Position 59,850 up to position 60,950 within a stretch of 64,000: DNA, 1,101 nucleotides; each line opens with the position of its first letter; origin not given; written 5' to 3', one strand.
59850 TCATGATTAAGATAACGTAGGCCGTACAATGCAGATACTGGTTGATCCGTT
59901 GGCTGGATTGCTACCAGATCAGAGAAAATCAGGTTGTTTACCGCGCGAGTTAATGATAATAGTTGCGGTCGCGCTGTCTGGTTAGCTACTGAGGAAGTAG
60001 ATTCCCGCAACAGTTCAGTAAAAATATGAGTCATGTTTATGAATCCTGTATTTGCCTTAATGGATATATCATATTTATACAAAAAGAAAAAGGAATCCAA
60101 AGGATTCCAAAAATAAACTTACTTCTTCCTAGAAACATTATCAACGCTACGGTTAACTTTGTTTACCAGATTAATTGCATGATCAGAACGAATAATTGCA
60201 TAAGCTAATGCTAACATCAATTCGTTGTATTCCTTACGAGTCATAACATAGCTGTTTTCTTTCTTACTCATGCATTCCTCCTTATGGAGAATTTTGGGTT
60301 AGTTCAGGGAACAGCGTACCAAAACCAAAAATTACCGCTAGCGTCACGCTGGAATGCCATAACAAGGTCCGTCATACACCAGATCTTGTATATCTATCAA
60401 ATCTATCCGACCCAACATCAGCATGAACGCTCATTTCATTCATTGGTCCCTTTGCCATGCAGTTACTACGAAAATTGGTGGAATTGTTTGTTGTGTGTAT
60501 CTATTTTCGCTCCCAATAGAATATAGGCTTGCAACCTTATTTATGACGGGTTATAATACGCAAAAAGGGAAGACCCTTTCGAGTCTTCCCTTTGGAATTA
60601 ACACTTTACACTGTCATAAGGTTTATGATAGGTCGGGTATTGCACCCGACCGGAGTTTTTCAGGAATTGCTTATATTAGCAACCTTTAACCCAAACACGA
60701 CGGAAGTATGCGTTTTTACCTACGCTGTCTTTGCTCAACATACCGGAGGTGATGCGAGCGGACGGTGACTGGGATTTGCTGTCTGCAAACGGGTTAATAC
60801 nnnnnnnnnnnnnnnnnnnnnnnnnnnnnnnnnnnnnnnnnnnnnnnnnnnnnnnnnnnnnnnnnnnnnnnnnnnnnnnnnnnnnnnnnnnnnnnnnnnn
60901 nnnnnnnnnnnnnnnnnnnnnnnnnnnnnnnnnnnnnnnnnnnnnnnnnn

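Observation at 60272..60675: About 400 bp without a credible ORF between genes 23 and 24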

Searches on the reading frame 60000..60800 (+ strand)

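Call 28: search_protein_families(library=pfam, proteins=[L005:4701-5009:-, L005:2984-4696:-, L005:2037-2966:-, L005:1874-2026:-, L006:141-1985:-], max_evalue=1)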
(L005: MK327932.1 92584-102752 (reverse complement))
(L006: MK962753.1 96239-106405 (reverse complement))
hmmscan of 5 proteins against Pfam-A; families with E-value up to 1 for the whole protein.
L005:4701-5009:- (102 aa): 2 families
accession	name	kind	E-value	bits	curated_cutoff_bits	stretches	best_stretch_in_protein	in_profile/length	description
PF13861.12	FLgD_tudor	-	0.049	14.3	26.9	1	36-95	11-42/58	FlgD Tudor-like domain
PF06995.16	Phage_P2_GpU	-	0.12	12.5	27.5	1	39-74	72-107/120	Phage P2 GpU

L005:2984-4696:- (570 aa): 0 families

L005:2037-2966:- (309 aa): 1 family
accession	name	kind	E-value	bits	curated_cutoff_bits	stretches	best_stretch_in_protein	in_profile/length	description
PF11839.13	Alanine_zipper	-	0.0023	18.6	23.1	1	62-117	6-61/69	Alanine-zipper, major outer membrane lipoprotein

L005:1874-2026:- (50 aa): 0 families

L006:141-1985:- (614 aa): 38 families (the best 25 are shown)
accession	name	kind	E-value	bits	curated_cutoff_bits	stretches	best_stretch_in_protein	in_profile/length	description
PF00261.25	Tropomyosin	-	8.8e-12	45.4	38.6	3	137-349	4-209/242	Tropomyosin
PF11839.13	Alanine_zipper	-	4e-11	43.5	23.1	5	329-372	2-45/69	Alanine-zipper, major outer membrane lipoprotein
PF23991.1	DUF7310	-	4.4e-08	33.9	40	2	308-372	18-81/83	Coiled-coil region of unknown function (DUF7310)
PF10473.14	CENP-F_leu_zip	-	1.7e-07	31.8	34.5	2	419-472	24-77/140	Leucine-rich repeats of kinetochore protein Cenp-F/LEK1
PF04012.17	PspA_IM30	-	3e-07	30.7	33.9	3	74-178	56-158/220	PspA/IM30 family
PF04728.18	LPP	-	3.6e-06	27.6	29.1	2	423-454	11-42/53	Lipoprotein leucine-zipper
PF10779.14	XhlA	-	8.4e-06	26.3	34.7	0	136-173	8-45/67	Haemolysin XhlA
PF17078.10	SHE3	-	4.1e-05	23.9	30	1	323-492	5-172/228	SWI5-dependent HO expression protein 3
PF05377.16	FlaC_arch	-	0.00011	22.9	27.8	0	336-357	1-22/55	Flagella accessory protein C (FlaC)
PF25762.1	HAUS1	-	0.00022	21.5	40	2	356-470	114-228/236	HAUS augmin-like complex subunit 1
PF08702.15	Fib_alpha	-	0.00095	19.8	29.9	1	245-346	22-127/143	Fibrinogen alpha/beta chain family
PF07889.17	DUF1664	-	0.0011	19.4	34.6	2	338-398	62-122/124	Protein of unknown function (DUF1664)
PF13870.11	CCDC113_CCDC96_CC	-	0.0011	19.2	31.6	1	379-467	51-139/177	CCDC113/CCDC96, coiled-coil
PF14662.11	KASH_CCD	-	0.0021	18.5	43.3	1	396-502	65-171/191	Coiled-coil region of CCDC155 or KASH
PF19220.6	Rod_CreS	-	0.0039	16.7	100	2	239-497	8-263/359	Crescentin, rod domain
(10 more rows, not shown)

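Call 29: search_protein_families(library=phrogs, proteins=[L005:4701-5009:-, L005:2984-4696:-, L005:2037-2966:-, L005:1874-2026:-, L006:141-1985:-], max_evalue=0.01)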
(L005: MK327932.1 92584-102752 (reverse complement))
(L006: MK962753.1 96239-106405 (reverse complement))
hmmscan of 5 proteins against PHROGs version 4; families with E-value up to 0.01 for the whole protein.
L005:4701-5009:- (102 aa): 1 family
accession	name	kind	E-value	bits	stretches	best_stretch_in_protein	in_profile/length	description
phrog_16217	-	unknown function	1.3e-21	77.5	1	3-97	2-93/95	-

L005:2984-4696:- (570 aa): 3 families
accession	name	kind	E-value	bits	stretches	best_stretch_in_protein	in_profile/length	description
phrog_3971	-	unknown function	2.6e-06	27.7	1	263-346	99-194/331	-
phrog_6578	-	tail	0.0002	20.3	1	269-338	826-892/1210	tail fiber protein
phrog_21621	-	unknown function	0.0025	19.1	1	93-142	54-101/103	-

L005:2037-2966:- (309 aa): 5 families
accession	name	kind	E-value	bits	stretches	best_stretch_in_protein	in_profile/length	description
phrog_20809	-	unknown function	2e-20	73.5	1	261-302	4-45/45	-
phrog_20680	-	unknown function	2.1e-05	25.2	1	58-118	61-121/253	-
phrog_13481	-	tail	0.00015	21.8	1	63-132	214-264/596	tail fiber protein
phrog_32829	-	tail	0.0066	15.5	0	23-112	114-211/840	tail fiber protein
phrog_19280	-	unknown function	0.0099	15.5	0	62-117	147-202/623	-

L005:1874-2026:- (50 aa): 1 family
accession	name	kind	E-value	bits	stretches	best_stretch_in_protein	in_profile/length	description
phrog_16600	-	unknown function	1.6e-35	121.8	1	1-50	1-50/50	-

L006:141-1985:- (614 aa): 13 families
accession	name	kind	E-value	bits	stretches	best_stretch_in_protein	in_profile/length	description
phrog_5328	-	unknown function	5.2e-08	34.3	1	305-397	7-99/101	-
phrog_5553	-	unknown function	1.1e-07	33.1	1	299-388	13-102/114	-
phrog_19577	-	head and packaging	1.9e-06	28.3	1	300-437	51-181/378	minor head protein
phrog_739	-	lysis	0.00011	23.4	1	300-380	27-107/122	Rz-like spanin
phrog_1660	-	head and packaging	0.00011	22.3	1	323-478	66-223/405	PmgS-like head morphogenesis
phrog_77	-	DNA, RNA and nucleotide metabolism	0.00021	20.9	1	116-473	468-789/967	SbcC-like subunit of palindrome specific endonuclease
phrog_1219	-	tail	0.00035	21.3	0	142-241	36-135/233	tail needle protein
phrog_2589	-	tail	0.0011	16.4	1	295-411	3357-3481/3686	tail protein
phrog_16040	-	head and packaging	0.0019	17.2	1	300-427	264-388/1254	virion structural protein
phrog_13576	-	other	0.0023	19.1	0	423-479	46-102/126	methyltransferase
phrog_1193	-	other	0.0023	18.9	0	312-356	4-48/76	hemolysin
phrog_1863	-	unknown function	0.0035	18.2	0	301-381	10-90/97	-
phrog_7599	-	unknown function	0.0054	18.2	0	263-342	12-89/95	-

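Call 30: search_dna_similar(query=L005:2984-4696:-, collection=phages, mode=protein, max_rows=60, max_evalue=0.001)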
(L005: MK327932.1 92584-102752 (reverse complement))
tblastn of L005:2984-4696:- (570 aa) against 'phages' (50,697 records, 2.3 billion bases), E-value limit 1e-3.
Records with a match: 83; places in all: 83; records where one place covers at least 80% of the query: 6.
Best place of each record, by identity: >=99% 1; 80-90% 4; 60-80% 1; <60% 77.
By first word of the organism name: Vibrio 77; Shigella 3; Escherichia 2; Enterobacteria 1.
By host as written in the record: - 76; Vibrio crassostreae 2; Escherichia coli 1; Shigella sonnei 1; Shigella flexneri 2a 1; Escherichia coli 158B lux 1; Escherichia coli XL1 Blue 1.
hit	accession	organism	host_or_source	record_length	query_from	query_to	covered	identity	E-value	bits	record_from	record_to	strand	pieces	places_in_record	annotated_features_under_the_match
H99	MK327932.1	Escherichia phage vB_EcoM_G2248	Escherichia coli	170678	1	570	100%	100.0%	0e+0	1087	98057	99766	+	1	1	hypothetical protein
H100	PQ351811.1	Shigella phage SSG23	Shigella sonnei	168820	1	566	99%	81.7%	0e+0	905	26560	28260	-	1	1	hypothetical protein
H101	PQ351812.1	Shigella phage SFHK24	Shigella flexneri 2a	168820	1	566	99%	81.7%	0e+0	905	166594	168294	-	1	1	hypothetical protein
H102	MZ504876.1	Enterobacteria phage Brandy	-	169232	1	566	97%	82.6%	0e+0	923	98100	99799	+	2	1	hypothetical protein (x2)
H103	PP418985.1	Escherichia phage UPWr_E1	Escherichia coli 158B lux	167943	1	565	99%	80.4%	0e+0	906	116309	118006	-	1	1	hypothetical protein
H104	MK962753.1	Shigella phage JK32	Escherichia coli XL1 Blue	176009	1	565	99%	72.1%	0e+0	800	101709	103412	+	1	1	hypothetical protein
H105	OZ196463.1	Vibrio phage K67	Seawater and oysters mix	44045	38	119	14%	33.7%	8e-4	49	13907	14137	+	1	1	hypothetical protein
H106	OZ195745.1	Vibrio phage K75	Seawater and oysters mix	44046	38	119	14%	33.7%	8e-4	49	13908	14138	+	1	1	hypothetical protein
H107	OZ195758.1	Vibrio phage K74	Seawater and oysters mix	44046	38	119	14%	33.7%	8e-4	49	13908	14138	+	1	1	hypothetical protein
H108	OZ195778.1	Vibrio phage K66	Seawater and oysters mix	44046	38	119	14%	33.7%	8e-4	49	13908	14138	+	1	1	hypothetical protein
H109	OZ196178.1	Vibrio phage K73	Seawater and oysters mix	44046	38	119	14%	33.7%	8e-4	49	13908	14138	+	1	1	hypothetical protein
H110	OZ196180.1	Vibrio phage K71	Seawater and oysters mix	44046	38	119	14%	33.7%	8e-4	49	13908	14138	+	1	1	hypothetical protein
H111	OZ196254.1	Vibrio phage K72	Seawater and oysters mix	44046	38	119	14%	33.7%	8e-4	49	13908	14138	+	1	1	hypothetical protein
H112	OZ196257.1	Vibrio phage K70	Seawater and oysters mix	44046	38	119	14%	33.7%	8e-4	49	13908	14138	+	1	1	hypothetical protein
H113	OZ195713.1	Vibrio phage K68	Seawater and oysters mix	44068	38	119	14%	33.7%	8e-4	49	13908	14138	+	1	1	hypothetical protein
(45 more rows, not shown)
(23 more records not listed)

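Call 49: search_solved_structures(query=L005:2984-4696:-, max_evalue=1)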
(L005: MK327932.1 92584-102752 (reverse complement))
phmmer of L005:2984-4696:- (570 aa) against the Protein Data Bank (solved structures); distinct sequences matched with E-value up to 1: 0.

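Call 50: search_solved_structures(query=L005:2037-2966:-, max_evalue=1)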
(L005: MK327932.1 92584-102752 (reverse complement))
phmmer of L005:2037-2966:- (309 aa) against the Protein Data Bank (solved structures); distinct sequences matched with E-value up to 1: 1.
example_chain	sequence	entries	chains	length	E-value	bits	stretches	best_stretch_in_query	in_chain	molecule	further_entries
5myj_BR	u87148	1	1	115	0.85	12.3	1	33-85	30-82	50S ribosomal protein L18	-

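Call 51: search_solved_structures(query=L005:4701-5009:-, max_evalue=1)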
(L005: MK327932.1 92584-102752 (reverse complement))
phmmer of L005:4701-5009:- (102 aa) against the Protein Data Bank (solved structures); distinct sequences matched with E-value up to 1: 0.

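Call 53: find_homologous_proteins(query=L005:2984-4696:-, max_evalue=0.001)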
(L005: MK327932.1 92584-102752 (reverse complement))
Query L005:2984-4696:- (570 aa): 22 proteins with E <= 0.001 among 8000 candidates.
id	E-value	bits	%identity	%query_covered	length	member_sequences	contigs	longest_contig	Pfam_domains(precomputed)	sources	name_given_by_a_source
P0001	0.0e+0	1301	98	100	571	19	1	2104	-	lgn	-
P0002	0.0e+0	1123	83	99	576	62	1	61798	-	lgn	-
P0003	0.0e+0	1045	77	99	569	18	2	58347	PF27308.1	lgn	-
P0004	7.1e-291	984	72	99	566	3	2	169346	PF27308.1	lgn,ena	-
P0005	5.1e-288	975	71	99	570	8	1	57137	PF27308.1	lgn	-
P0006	5.9e-288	974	72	99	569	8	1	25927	-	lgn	-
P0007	2.6e-286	969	73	100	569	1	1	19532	-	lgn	-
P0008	4.2e-285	965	72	99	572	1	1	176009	-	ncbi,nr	ncbi:hypothetical protein JK32_00160 [Shigella phage JK32]|nr:hypothetical protein JK32_00160 [Shige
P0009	8.1e-278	941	71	99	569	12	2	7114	-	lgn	-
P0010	2.7e-273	926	70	99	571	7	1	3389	-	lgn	-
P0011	1.6e-268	910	69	99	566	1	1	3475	-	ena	-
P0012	5.8e-251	852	65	100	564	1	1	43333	-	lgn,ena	-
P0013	1.8e-247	841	66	99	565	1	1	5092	-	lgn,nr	nr:MAG TPA: hypothetical protein [Caudoviricetes sp.]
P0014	2.4e-234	797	74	81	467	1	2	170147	-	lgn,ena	-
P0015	3.5e-212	724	56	99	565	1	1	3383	-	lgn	-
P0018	1.5e-183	630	72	65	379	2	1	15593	-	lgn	-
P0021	2.4e-149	517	43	99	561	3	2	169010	-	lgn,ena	-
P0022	2.8e-110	388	37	99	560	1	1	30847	-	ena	-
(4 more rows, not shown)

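Call 55: find_encoding_contigs(protein=P0022, flank=8000, max_places=2)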
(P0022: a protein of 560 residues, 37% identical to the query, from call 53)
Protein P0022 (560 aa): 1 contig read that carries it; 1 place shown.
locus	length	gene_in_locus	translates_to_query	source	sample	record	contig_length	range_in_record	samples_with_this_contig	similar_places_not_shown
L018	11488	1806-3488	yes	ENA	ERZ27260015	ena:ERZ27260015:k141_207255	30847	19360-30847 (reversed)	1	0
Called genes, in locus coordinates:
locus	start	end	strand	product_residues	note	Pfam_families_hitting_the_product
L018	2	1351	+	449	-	?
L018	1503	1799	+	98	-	-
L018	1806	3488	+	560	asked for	-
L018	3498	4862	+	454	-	PF11839:Alanine_zipper (weak)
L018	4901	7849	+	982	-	PF06005:ZapB (faint), PF10473:CENP-F_leu_zip (faint)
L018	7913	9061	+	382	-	PF11839:Alanine_zipper (faint)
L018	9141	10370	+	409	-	PF07068:Gp23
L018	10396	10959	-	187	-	PF02481:DNA_processg_A (faint)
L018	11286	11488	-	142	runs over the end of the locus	-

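Call 56: find_encoding_contigs(protein=P0021, flank=8000, max_places=2)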
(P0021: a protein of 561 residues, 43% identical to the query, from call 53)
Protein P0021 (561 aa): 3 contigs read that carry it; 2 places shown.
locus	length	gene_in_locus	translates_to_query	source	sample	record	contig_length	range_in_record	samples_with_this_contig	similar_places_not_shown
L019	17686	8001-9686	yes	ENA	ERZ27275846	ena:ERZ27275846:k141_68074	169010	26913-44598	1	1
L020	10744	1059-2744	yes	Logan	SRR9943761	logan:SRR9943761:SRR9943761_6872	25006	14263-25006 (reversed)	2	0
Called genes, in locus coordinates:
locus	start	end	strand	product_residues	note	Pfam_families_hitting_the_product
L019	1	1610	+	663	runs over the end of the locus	PF22671:Gp18_domIII_N, PF22639:Gp18_dom_I, PF17481:Phage_sheath_domII, PF04984:Phage_sheath_1, PF17482:Phage_sheath_1C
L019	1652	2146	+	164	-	PF23849:Phage_TTP_2, PF06841:Phage_T4_gp19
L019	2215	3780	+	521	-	PF07230:Portal_T4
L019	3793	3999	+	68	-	PF17634:GP67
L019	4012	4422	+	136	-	PF26830:Phage_T4_gp68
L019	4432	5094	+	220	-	PF03420:Peptidase_S77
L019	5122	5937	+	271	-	PF25623:T4_CASP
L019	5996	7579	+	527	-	PF07068:Gp23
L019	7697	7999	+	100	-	-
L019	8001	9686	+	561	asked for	-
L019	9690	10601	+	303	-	-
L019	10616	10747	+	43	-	-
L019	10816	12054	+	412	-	PF07068:Gp23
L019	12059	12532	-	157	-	-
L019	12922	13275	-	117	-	-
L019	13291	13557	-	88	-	PF11242:DUF2774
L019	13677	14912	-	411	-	PF13927:Ig_3 (faint), PF13895:Ig_2 (faint)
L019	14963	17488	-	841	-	PF00047:ig (faint), PF07679:I-set (faint), PF07686:V-set (faint), PF16680:Ig_4 (faint), PF16681:Ig_5 (faint), PF13895:Ig_2, PF13927:Ig_3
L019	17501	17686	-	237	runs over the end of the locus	PF26097:Phage_Inh_N, PF26098:Phage_Inh_C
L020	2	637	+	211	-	?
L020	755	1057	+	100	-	-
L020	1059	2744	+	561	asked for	-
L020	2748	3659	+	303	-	-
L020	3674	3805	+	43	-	-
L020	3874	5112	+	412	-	PF07068:Gp23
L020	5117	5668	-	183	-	-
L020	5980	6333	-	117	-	-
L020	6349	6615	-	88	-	PF11242:DUF2774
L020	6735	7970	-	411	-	PF13927:Ig_3 (faint), PF13895:Ig_2 (faint)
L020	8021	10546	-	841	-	PF00047:ig (faint), PF07679:I-set (faint), PF07686:V-set (faint), PF16680:Ig_4 (faint), PF16681:Ig_5 (faint), PF13895:Ig_2, PF13927:Ig_3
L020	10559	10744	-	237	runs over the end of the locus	PF26097:Phage_Inh_N, PF26098:Phage_Inh_C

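Call 65: predict_structure(alignment_id=A3)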
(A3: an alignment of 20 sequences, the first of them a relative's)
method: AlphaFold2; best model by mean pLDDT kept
length: 571 residues; sequences in the alignment: 20
mean_pLDDT: 61.4   pTM: 0.44
mean pLDDT of the five models: 61.4, 59.1, 58.9, 55.4, 54.5
residues with pLDDT >= 90: 37; 70-90: 221; 50-70: 122; < 50: 191
segments of 3 or more residues with pLDDT < 50: 1-42, 56-110, 150-162, 233-261, 337-346, 388-395, 529-544, 549-558
pLDDT, mean of each block of 10 residues (from residue 1): 27 24 23 37 58 48 28 30 26 25 38 66 71 76 55 36 71 76 79 72 74 69 79 38 31 37 71 72 76 70 73 72 82 58 53 77 54 76 54 48 82 90 79 91 89 83 88 86 78 74 82 82 62 39 50 42 76 32
secondary structure, 60 per line:
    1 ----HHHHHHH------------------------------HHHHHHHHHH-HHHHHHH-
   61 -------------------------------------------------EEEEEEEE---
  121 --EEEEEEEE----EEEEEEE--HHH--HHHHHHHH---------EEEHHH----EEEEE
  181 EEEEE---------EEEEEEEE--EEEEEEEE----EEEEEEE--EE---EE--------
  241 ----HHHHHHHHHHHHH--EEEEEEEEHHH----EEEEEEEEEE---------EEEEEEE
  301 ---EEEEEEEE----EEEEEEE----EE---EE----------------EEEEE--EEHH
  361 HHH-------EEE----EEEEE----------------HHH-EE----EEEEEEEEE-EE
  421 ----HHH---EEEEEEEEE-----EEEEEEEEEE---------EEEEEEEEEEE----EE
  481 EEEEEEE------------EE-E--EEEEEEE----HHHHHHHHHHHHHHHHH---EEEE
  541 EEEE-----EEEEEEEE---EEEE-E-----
elements in order: H5-11 H42-51 H53-59 E110-117 E123-130 E135-141 H149-156 E166-168 E176-185 E195-202 E205-212 E217-223 H245-257 E260-267 E275-284 E294-300 E304-311 E316-322 E350-354 H359-363 E371-373 E378-382 E409-417 E431-439 E445-454 E464-474 E479-487 E506-512 H517-533 E537-544 E550-557 E561-564

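Call 68: fold_search(model_id=the predicted structure, library=pdb)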
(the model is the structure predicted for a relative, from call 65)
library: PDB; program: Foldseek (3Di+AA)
matches with E <= 10: 1158; with E <= 0.001: 161
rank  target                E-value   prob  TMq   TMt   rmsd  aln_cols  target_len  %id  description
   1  9euf_5                9.0e-10  1.00  0.14  0.17  33.6       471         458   12  Cryo-EM structure of Staphylococcus aureus bacteriophage phi812 baseplate in the pre-contraction state - complete (released 2025-04-09)
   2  9euf_8                3.4e-09  1.00  0.13  0.11  27.3       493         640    9  Cryo-EM structure of Staphylococcus aureus bacteriophage phi812 baseplate in the pre-contraction state - complete (released 2025-04-09)
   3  6cl5_A                1.3e-08  1.00  0.15  0.19  57.2       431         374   14  Structure of P. aeruginosa R1 pyocin fiber PALES_06171 comprising C-terminal residues 323-701 (released 2018-06-27)
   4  2o0o_C                4.4e-06  1.00  0.20  0.60   6.7       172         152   10  Crystal structure of TL1A (released 2007-10-30)
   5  3k51_A                1.1e-05  1.00  0.18  0.60   6.8       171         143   12  Crystal Structure of DcR3-TL1A complex (released 2010-10-13)
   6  3mi8_A                1.2e-05  1.00  0.19  0.63   6.5       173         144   11  The structure of TL1A-DCR3 COMPLEX (released 2011-02-23)
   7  2ags                  1.6e-05  0.94  0.15  0.14  26.4       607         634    9  Trypanosoma rangeli Sialidase in Complex with 2-Keto-3-deoxy-D-glycero-D-galacto-2,3-difluoro-nononic acid (2,3-difluoro (released 2005-11-22)
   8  4l92_A                2.0e-05  1.00  0.22  0.31  11.1       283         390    9  Structure of the RBP from lactococcal phage 1358 in complex with 2 GlcNAc molecules (released 2014-04-30)
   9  2o0o_A                2.7e-05  1.00  0.20  0.60   5.8       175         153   11  Crystal structure of TL1A (released 2007-10-30)
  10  4l92_B                3.1e-05  1.00  0.23  0.31   9.9       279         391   10  Structure of the RBP from lactococcal phage 1358 in complex with 2 GlcNAc molecules (released 2014-04-30)
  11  4msv_A                3.5e-05  1.00  0.19  0.62   5.1       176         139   10  Crystal structure of FASL and DcR3 complex (released 2013-11-27)
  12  5mu8_o                4.3e-05  1.00  0.17  0.53   7.8       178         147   10  HUMAN TNF-ALPHA IN COMPLEX WITH JNJ525 (released 2017-03-29)
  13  6i50                  4.3e-05  1.00  0.18  0.53   7.4       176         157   10  Structure of Eiger TNF from S. frugiperda (released 2019-08-14)
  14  6mgp_C                4.5e-05  1.00  0.20  0.62   5.5       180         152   11  Structure of human 4-1BB / 4-1BBL complex (released 2018-11-14)
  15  6cpr_B                5.6e-05  1.00  0.21  0.71   5.0       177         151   12  Crystal structure of 4-1BBL/4-1BB complex in C2 space group (released 2018-05-09)
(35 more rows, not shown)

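Call 78: search_protein_families(library=phrogs, proteins=[L003:1804-1941:-, L001:1768-1956:-], max_evalue=0.01)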
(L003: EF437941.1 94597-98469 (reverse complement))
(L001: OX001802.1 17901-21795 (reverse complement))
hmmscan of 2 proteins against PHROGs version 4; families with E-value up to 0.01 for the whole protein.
L003:1804-1941:- (45 aa): 1 family
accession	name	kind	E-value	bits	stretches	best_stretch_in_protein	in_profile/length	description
phrog_20809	-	unknown function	2.7e-37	127.5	1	1-45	1-45/45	-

L001:1768-1956:- (62 aa): 1 family
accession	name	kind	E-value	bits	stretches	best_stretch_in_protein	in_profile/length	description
phrog_20809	-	unknown function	9.2e-36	122.6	1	6-50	1-45/45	-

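Call 81: find_encoding_contigs(protein=P0014, flank=4000, max_places=2)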
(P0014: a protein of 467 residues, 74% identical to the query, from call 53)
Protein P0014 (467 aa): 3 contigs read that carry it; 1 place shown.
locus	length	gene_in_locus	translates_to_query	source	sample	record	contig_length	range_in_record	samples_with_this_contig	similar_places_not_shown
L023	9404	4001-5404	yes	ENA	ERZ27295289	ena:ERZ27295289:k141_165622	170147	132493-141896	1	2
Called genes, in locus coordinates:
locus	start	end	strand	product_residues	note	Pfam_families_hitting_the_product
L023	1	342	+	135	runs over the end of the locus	PF26830:Phage_T4_gp68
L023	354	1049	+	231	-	PF03420:Peptidase_S77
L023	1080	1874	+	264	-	PF25623:T4_CASP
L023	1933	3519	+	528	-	PF07068:Gp23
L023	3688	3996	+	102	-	-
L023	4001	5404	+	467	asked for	-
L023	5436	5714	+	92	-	-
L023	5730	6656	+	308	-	PF11839:Alanine_zipper (weak)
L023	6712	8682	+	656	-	-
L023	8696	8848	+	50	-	-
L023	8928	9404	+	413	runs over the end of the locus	PF07068:Gp23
